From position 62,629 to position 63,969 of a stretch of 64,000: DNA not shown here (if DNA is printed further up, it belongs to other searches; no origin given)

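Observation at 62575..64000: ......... intein inserted inside the CxxxCxxC iron-sulfur motif of a radical SAM enzyme (gene missed by the ORF track)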

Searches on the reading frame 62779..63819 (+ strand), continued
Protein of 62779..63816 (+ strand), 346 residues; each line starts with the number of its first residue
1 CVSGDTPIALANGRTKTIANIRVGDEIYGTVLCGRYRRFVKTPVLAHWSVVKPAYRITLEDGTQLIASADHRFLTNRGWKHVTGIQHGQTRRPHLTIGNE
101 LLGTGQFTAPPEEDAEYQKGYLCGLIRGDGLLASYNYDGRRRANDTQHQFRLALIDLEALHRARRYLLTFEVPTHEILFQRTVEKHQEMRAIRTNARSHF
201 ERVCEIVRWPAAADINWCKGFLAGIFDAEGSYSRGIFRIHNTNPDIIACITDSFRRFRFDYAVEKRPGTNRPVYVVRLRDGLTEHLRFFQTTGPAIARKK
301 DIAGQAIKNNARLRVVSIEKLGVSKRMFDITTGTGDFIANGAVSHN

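Call 72: search_dna_similar(query=window:62779-63816:+, collection=phages, mode=protein, max_rows=15)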
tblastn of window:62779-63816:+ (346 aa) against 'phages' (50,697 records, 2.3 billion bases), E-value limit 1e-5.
Records with a match: 1; places in all: 1; records where one place covers at least 80% of the query: 1.
Best place of each record, by identity: <60% 1.
By first word of the organism name: Virus 1.
By host as written in the record: - 1.
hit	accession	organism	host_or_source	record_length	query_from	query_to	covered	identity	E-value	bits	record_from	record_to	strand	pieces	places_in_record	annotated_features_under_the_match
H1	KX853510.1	Virus Rctr197k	enrichment culture DAMO/AAA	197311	1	346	100%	24.7%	8e-18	91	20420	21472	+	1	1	radical SAM protein-like protein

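Call 73: find_related_loci(query=A1, collection=viral_contigs, flank=1500)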
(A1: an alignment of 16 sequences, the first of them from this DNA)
Query A1 (347 aa) in viral_contigs; peptide patterns used: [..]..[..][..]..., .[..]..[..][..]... (x = any residue, [..] = any of these).
469 stretches matched a pattern; 77 encode a relative of the query (tblastn E <= 1e-3); 77 distinct loci.
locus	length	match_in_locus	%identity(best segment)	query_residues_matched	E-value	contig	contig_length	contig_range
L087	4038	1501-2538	45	1-347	5e-86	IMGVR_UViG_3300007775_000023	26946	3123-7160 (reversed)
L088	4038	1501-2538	42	1-347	3e-80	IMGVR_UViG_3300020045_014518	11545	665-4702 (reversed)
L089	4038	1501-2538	44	1-347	3e-78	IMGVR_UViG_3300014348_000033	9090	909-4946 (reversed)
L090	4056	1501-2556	41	1-347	7e-78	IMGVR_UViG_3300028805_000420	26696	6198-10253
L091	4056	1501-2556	36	1-347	7e-71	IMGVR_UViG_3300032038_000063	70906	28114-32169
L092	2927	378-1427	38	1-347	5e-69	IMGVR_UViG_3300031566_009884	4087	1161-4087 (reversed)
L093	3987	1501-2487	41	1-347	6e-68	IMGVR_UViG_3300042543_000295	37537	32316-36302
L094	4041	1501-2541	37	1-347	4e-65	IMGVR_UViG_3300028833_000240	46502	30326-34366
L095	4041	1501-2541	37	1-347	4e-65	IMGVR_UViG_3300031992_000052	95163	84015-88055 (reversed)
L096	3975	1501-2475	34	1-347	2e-50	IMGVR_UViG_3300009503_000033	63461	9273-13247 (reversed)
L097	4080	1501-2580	28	1-347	2e-39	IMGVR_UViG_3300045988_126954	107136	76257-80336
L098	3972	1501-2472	29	1-347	2e-35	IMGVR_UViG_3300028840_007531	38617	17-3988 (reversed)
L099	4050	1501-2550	29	1-347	1e-32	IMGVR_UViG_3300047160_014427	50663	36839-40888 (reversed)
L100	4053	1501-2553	29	1-347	2e-32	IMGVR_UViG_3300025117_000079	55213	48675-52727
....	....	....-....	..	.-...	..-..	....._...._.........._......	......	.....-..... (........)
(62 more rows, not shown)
